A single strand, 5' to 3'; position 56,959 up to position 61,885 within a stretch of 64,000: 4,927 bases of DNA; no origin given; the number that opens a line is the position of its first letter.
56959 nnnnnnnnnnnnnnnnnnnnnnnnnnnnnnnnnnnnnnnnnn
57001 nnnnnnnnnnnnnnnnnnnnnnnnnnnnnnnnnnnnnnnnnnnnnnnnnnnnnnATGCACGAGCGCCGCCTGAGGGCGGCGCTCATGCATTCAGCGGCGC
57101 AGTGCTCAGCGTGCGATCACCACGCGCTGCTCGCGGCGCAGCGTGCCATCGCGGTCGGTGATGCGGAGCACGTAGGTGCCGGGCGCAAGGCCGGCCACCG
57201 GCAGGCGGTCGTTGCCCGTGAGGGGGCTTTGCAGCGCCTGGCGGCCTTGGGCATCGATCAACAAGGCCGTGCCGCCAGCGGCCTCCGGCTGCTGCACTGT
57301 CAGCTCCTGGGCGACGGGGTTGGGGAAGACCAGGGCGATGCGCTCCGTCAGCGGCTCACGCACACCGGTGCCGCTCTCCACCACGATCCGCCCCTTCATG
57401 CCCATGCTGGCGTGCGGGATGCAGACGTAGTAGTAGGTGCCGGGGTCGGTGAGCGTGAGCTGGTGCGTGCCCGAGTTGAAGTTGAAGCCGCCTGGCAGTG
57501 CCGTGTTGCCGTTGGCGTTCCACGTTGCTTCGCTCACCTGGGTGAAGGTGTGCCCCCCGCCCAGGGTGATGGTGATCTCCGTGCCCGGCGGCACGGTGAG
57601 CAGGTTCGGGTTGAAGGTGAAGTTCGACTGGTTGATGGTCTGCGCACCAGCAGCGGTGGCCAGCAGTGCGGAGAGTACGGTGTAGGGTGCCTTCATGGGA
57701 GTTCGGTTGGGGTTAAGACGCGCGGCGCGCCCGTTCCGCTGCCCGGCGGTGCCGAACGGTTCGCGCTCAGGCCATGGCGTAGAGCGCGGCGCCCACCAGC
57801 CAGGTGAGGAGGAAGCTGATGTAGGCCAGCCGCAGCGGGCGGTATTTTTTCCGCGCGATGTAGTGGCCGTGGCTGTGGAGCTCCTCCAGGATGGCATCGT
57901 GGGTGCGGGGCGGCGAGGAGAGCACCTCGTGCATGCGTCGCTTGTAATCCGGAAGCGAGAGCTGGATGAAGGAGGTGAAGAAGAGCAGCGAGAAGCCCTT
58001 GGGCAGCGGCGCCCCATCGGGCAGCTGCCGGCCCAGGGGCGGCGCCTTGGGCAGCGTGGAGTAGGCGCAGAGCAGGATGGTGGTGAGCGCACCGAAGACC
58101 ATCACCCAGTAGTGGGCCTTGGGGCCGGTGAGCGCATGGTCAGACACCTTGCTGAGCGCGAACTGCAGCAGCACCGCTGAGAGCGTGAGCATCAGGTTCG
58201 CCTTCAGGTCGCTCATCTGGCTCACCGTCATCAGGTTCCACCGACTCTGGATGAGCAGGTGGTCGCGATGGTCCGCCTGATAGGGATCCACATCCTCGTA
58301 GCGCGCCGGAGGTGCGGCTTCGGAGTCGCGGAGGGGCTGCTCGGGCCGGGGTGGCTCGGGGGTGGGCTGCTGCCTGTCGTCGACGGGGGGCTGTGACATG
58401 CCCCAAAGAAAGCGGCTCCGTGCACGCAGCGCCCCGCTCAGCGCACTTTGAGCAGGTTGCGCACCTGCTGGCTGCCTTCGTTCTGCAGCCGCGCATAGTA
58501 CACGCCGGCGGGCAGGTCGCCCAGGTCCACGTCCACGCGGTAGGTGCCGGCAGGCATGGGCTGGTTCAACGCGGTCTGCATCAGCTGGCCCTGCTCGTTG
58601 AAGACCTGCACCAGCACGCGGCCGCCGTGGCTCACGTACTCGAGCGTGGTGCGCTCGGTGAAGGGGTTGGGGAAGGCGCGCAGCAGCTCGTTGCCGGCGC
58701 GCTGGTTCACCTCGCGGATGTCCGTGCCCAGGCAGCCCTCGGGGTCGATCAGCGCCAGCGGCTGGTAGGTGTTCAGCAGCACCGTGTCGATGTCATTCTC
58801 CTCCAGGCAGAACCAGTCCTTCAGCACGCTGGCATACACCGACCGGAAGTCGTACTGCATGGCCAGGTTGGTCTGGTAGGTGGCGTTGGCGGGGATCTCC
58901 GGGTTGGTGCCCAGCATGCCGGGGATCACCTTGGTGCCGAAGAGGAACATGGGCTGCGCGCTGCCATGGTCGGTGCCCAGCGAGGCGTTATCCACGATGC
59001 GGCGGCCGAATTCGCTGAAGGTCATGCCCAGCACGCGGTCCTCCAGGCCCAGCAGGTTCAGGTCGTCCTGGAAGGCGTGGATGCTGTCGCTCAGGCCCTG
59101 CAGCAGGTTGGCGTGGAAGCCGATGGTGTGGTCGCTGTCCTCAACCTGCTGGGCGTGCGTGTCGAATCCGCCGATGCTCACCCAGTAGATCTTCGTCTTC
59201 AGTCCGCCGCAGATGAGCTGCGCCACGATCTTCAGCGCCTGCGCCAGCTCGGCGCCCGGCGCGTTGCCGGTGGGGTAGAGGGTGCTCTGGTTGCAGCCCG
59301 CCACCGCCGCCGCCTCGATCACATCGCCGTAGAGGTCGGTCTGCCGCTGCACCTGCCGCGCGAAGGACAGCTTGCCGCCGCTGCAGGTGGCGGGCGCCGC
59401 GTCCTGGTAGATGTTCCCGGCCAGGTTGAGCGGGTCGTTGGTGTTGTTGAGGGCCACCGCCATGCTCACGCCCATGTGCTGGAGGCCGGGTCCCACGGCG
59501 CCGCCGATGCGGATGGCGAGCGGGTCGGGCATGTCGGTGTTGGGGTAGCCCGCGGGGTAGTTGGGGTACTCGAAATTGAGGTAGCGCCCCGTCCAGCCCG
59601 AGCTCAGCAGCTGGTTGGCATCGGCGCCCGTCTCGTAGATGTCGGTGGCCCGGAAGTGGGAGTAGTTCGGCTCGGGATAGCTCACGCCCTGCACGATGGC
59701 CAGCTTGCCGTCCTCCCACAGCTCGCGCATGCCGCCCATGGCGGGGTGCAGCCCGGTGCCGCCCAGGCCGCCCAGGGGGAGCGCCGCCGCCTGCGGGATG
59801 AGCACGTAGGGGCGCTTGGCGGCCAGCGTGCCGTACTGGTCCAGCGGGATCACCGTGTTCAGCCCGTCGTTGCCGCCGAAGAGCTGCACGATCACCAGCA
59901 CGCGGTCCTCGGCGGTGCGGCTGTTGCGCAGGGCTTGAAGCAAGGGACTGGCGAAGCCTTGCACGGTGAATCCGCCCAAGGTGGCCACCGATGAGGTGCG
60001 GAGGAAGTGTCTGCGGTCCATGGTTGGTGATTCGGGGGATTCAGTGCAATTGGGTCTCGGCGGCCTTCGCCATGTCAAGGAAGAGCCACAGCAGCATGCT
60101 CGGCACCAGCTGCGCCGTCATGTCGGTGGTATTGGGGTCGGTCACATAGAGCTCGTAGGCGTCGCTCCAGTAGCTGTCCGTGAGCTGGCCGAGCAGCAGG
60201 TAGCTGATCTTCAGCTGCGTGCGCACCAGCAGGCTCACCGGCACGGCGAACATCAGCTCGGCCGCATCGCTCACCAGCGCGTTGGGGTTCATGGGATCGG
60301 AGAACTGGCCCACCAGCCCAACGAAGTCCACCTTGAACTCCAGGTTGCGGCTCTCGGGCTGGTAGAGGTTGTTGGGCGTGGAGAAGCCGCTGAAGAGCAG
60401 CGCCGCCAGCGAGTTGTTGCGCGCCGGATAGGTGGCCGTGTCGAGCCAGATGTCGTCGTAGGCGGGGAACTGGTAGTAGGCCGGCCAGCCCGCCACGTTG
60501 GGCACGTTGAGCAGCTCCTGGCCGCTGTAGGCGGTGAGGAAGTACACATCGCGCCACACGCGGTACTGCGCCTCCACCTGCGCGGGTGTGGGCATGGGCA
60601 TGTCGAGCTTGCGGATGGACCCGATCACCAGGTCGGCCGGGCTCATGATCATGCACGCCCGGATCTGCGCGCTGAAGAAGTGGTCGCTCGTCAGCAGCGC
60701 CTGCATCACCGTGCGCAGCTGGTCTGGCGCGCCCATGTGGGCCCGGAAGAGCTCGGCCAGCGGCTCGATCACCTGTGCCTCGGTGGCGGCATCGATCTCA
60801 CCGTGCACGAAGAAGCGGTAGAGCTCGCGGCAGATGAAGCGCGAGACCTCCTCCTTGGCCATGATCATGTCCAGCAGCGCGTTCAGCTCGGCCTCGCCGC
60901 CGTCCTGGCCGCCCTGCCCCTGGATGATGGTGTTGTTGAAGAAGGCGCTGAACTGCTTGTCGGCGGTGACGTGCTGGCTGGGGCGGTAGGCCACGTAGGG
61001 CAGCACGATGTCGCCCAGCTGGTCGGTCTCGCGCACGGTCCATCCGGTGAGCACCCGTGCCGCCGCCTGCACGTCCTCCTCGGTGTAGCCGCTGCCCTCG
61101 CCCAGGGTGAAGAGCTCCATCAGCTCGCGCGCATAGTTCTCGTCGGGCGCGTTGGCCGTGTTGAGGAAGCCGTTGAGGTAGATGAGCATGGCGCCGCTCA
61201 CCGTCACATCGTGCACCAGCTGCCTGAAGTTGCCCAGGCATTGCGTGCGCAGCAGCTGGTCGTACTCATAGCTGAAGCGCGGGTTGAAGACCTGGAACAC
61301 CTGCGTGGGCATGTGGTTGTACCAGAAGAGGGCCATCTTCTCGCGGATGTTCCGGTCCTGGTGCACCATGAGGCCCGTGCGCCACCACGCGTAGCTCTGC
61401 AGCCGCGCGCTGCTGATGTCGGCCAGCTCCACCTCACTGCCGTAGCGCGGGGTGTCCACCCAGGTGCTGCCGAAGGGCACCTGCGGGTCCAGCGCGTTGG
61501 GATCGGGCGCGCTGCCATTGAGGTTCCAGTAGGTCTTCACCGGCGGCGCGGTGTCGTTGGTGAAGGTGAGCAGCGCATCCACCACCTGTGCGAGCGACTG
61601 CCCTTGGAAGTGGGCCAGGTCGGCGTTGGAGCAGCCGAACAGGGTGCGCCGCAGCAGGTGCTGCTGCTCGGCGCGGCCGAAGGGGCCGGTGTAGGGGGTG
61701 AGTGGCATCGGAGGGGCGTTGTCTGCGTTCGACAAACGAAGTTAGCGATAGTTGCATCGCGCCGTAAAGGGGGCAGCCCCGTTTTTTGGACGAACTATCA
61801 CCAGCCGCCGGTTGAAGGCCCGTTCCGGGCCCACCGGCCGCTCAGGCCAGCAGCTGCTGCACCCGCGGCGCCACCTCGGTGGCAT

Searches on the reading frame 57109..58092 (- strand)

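Call 57: search_protein_families(library=pfam, proteins=[window:57109-58092:-], max_evalue=0.001)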
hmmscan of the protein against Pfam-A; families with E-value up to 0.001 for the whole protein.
window:57109-58092:- (328 aa): 3 families
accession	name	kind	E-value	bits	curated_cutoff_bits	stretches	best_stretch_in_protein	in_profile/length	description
PF00127.26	Copper-bind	-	3.8e-10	40.5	21.2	1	151-239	5-99/99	Copper binding proteins, plastocyanin/azurin family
PF18962.6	Por_Secre_tail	-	1.3e-05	25.8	27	1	255-318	1-69/75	Secretion system C-terminal sorting domain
PF23509.1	MSMEG_3727_PQQ-assoc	-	2.2e-05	24.4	27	1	152-239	48-135/152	MSMEG_3727, PQQ-associated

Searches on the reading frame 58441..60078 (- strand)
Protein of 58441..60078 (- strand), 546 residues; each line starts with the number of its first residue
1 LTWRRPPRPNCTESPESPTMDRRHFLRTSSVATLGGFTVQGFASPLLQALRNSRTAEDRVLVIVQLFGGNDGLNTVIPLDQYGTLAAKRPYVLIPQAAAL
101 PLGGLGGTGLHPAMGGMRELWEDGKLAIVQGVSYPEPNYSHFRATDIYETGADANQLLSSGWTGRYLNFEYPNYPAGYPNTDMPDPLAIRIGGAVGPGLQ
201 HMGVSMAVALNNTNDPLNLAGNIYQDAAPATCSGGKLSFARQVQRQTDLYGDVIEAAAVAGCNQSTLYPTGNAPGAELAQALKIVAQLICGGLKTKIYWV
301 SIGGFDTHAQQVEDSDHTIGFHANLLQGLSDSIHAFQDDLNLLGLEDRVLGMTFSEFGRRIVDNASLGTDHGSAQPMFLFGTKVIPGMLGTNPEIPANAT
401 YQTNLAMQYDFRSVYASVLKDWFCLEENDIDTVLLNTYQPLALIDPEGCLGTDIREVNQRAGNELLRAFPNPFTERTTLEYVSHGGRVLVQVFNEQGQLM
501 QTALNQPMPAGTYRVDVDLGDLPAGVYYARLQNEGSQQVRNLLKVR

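Call 57: search_protein_families(library=pfam, proteins=[window:58441-60078:-], max_evalue=0.001)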
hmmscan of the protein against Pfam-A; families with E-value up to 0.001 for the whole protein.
window:58441-60078:- (546 aa): 2 families
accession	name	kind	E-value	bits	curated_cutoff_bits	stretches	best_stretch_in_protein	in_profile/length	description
PF07394.17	DUF1501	-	6.4e-15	55.6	27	1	199-427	148-383/390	Protein of unknown function (DUF1501)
PF18962.6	Por_Secre_tail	-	3.8e-06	27.5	27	1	469-540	2-71/75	Secretion system C-terminal sorting domain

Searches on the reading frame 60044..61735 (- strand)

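Call 57: search_protein_families(library=pfam, proteins=[window:60044-61735:-], max_evalue=0.001)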
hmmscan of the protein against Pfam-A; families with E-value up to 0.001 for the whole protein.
window:60044-61735:- (564 aa): 1 family
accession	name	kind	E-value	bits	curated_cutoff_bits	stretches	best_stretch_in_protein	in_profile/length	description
PF08811.16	DUF1800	-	6e-87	293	26.1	1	26-503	1-384/419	Protein of unknown function (DUF1800)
